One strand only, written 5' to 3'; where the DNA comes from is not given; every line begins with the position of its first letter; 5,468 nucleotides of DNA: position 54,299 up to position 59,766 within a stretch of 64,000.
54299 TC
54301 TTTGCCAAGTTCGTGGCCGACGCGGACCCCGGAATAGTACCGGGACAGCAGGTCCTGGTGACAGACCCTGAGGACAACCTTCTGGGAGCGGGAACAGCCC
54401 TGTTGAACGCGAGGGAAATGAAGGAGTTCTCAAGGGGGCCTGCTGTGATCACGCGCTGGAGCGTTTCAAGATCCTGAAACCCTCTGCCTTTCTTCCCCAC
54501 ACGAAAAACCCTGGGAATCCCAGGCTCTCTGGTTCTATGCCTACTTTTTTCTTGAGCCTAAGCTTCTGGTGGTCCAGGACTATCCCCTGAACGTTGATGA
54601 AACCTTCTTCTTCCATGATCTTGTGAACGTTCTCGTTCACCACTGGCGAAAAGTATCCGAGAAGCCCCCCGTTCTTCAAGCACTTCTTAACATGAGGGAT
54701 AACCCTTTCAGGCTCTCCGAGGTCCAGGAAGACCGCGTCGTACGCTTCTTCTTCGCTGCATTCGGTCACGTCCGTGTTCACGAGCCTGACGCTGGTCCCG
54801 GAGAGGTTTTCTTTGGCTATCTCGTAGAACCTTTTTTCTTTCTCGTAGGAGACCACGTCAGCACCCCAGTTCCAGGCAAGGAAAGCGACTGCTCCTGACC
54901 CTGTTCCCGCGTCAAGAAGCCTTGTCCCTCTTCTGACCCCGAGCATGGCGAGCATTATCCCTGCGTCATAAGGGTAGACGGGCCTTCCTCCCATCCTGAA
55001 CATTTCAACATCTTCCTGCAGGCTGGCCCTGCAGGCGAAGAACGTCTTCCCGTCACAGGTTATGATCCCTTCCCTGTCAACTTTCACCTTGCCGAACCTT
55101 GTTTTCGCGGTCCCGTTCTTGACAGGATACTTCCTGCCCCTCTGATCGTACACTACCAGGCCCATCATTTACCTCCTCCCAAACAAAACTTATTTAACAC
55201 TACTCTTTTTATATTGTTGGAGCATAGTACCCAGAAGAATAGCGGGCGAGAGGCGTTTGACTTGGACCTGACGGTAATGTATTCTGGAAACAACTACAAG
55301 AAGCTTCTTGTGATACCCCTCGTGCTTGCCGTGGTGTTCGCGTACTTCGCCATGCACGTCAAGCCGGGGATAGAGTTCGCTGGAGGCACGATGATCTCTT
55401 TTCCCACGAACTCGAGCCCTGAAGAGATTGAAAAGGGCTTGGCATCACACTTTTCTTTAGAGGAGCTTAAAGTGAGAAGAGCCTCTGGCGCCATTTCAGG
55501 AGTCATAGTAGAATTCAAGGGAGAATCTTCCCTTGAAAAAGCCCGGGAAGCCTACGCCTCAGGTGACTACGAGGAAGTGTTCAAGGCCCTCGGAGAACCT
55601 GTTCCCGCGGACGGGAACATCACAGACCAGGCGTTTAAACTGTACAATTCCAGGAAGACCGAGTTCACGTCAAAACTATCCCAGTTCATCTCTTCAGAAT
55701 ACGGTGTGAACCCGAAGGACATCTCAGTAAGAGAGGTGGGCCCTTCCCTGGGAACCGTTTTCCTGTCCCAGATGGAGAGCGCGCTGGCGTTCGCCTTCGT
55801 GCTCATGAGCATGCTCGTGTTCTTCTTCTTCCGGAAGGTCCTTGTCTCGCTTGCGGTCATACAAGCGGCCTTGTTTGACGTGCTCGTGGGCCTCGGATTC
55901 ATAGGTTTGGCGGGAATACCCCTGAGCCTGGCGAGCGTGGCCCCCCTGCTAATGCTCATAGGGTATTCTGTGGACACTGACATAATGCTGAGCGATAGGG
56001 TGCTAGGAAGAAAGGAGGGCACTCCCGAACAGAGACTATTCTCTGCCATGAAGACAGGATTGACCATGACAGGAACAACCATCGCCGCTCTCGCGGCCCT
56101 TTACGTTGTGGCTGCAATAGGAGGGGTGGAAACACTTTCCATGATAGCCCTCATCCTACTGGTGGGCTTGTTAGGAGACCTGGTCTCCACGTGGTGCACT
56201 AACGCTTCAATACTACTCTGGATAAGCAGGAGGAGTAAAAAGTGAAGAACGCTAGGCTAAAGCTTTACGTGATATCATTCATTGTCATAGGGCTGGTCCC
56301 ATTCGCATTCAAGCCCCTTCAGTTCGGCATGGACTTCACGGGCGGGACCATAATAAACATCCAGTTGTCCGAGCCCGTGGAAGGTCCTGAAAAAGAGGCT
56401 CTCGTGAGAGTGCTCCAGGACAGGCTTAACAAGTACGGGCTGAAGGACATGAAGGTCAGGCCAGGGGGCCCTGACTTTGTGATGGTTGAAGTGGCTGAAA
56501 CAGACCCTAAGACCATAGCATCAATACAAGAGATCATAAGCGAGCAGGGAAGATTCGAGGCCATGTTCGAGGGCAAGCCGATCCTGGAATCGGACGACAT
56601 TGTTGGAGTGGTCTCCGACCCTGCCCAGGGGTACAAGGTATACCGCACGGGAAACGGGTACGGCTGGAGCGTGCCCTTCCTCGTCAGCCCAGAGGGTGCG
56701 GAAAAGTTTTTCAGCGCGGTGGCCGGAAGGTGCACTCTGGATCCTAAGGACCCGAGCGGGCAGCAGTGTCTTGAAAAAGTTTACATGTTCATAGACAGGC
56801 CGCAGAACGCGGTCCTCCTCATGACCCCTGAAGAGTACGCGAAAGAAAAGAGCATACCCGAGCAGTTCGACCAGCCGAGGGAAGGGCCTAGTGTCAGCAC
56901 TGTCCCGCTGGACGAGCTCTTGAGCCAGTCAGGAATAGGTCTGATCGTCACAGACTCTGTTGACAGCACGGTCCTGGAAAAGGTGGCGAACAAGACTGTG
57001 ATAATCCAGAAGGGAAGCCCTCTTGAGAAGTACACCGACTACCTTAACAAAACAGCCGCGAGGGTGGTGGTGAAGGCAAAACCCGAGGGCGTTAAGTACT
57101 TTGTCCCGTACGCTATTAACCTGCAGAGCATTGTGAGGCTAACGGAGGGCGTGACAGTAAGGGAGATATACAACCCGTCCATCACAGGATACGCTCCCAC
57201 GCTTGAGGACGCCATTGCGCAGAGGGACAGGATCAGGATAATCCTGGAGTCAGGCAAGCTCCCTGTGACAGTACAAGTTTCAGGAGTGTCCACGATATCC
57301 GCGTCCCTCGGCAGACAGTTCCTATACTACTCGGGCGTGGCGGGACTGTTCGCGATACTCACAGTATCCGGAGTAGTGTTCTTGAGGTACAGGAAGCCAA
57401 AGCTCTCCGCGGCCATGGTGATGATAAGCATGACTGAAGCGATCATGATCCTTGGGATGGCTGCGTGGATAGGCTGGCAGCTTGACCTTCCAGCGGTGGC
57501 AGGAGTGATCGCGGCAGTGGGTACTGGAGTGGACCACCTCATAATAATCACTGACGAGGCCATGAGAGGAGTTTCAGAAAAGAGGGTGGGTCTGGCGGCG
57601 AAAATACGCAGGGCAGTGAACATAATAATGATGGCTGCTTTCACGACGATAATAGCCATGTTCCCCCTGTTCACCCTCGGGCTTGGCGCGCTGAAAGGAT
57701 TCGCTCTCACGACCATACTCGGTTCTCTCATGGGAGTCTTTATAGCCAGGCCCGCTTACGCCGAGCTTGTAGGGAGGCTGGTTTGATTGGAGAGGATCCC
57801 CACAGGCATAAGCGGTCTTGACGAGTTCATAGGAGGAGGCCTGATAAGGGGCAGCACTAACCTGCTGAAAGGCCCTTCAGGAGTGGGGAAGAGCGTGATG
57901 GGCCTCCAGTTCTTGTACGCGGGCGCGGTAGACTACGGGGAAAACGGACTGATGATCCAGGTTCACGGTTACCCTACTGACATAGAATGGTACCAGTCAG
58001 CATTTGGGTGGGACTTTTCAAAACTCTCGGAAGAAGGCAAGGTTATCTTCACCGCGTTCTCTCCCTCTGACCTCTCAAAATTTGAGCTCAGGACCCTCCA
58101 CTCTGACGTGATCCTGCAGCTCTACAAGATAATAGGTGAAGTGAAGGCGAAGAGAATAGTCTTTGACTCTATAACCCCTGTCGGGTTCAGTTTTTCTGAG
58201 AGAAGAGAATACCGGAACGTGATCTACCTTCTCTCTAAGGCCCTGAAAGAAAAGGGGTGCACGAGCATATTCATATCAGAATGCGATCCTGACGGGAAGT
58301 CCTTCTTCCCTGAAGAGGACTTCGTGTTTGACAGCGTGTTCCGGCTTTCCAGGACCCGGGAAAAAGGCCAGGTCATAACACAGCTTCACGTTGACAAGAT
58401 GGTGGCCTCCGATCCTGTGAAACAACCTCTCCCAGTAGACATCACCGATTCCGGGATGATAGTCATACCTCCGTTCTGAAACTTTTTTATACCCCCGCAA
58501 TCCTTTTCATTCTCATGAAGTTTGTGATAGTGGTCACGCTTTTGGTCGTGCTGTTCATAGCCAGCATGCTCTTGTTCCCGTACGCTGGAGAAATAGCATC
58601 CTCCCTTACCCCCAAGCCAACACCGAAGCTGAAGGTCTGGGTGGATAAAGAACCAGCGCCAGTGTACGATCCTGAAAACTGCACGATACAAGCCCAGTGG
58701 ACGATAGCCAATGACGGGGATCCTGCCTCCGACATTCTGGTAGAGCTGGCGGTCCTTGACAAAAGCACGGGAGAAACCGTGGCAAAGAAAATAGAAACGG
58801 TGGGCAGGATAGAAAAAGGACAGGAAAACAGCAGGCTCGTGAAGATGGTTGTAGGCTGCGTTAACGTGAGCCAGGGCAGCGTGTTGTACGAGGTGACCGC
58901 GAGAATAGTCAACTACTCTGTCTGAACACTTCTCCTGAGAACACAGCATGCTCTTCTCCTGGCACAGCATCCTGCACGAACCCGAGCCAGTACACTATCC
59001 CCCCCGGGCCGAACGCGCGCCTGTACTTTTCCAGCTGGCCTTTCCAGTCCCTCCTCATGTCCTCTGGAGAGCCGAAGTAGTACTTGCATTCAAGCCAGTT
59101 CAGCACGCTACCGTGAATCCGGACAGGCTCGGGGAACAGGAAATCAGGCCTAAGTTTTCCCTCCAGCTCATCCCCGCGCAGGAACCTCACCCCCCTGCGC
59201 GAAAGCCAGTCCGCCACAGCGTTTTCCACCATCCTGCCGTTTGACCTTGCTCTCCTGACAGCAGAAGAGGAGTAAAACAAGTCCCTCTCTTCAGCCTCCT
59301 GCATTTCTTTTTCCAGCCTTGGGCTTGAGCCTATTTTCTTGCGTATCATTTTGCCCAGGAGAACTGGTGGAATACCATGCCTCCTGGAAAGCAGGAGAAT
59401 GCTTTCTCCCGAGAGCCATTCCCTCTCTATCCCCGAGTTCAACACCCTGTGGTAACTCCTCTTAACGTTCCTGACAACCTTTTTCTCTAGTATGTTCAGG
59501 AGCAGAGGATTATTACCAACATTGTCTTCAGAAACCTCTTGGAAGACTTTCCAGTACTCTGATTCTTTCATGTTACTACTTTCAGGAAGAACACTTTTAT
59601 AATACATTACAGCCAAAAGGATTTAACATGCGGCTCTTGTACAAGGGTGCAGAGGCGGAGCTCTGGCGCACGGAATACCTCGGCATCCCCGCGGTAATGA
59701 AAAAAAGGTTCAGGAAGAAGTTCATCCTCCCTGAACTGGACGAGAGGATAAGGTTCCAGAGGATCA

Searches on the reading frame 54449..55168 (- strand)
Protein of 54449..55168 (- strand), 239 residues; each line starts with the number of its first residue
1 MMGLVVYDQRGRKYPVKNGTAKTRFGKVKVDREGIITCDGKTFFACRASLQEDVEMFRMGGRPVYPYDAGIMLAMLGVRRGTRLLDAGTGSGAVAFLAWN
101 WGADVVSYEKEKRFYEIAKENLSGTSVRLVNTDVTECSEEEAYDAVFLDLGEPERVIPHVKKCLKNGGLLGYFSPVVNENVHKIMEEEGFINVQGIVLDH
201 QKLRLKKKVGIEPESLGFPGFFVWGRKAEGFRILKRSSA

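Call 38: search_protein_families(library=pfam, proteins=[window:54449-55168:-], max_evalue=0.00001)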
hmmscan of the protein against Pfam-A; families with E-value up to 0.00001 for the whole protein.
window:54449-55168:- (239 aa): 3 families
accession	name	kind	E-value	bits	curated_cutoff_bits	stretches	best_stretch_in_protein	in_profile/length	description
PF08704.16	GCD14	-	1.4e-12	48.2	26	1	64-207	24-181/247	tRNA methyltransferase complex GCD14 subunit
PF13649.12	Methyltransf_25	-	6.3e-07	30.4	27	1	85-168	2-97/97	Methyltransferase domain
PF08241.18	Methyltransf_11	-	4.2e-06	27.7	21.2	1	85-170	1-93/95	Methyltransferase domain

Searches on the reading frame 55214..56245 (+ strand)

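Call 38: search_protein_families(library=pfam, proteins=[window:55214-56245:+], max_evalue=0.00001)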
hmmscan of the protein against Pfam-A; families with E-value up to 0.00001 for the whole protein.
window:55214-56245:+ (343 aa): 1 family
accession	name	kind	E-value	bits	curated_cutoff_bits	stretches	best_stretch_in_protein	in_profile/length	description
PF02355.23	SecD_SecF_C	-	3.4e-31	108.6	20.5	1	162-339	8-188/189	Protein export membrane protein SecD/SecF, C-terminal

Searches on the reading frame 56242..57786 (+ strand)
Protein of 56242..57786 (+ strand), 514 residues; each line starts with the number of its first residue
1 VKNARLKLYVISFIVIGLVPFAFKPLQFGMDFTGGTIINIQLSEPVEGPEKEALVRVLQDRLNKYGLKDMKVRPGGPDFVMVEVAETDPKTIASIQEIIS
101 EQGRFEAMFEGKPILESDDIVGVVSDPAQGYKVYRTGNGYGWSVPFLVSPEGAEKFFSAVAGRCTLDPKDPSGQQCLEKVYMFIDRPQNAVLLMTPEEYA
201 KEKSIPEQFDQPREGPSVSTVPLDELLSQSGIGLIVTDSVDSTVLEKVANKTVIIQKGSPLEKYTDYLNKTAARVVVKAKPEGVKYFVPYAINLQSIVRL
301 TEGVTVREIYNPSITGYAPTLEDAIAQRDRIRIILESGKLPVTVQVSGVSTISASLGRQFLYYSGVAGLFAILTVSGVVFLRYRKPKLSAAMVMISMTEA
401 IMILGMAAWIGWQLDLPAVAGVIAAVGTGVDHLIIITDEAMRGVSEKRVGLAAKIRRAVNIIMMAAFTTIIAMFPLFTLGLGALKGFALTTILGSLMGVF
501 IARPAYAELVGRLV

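Call 38: search_protein_families(library=pfam, proteins=[window:56242-57786:+], max_evalue=0.00001)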
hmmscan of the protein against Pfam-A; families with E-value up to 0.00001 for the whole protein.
window:56242-57786:+ (514 aa): 2 families
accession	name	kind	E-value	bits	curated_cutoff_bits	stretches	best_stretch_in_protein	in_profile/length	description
PF02355.23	SecD_SecF_C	-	1.4e-12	47.9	20.5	1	344-500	13-173/189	Protein export membrane protein SecD/SecF, C-terminal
PF07549.19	Sec_GG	-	1.3e-06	28.2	20.3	1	21-46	3-28/28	SecD/SecF GG Motif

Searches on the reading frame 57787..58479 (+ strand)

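Call 38: search_protein_families(library=pfam, proteins=[window:57787-58479:+], max_evalue=0.00001)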
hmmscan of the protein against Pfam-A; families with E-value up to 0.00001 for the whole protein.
window:57787-58479:+ (230 aa): 1 family
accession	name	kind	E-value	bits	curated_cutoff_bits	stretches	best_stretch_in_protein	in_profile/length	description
PF06745.19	ATPase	-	3.6e-48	164.4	26.6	1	4-228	1-228/231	KaiC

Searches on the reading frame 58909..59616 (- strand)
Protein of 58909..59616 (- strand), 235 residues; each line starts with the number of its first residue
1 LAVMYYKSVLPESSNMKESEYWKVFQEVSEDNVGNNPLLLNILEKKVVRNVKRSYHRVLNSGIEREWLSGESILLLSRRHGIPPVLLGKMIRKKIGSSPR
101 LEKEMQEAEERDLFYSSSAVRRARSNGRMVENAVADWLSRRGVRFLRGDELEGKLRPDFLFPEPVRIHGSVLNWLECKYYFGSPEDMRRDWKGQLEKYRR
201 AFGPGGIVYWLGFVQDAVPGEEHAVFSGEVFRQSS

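Call 38: search_protein_families(library=pfam, proteins=[window:58909-59616:-], max_evalue=0.00001)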
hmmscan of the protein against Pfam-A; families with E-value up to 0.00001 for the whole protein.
window:58909-59616:- (235 aa): 1 family
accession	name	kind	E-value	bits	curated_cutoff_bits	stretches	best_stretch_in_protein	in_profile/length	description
PF14811.11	TPD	-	1.2e-25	90.3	27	1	98-218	2-125/138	Protein of unknown function TPD sequence-motif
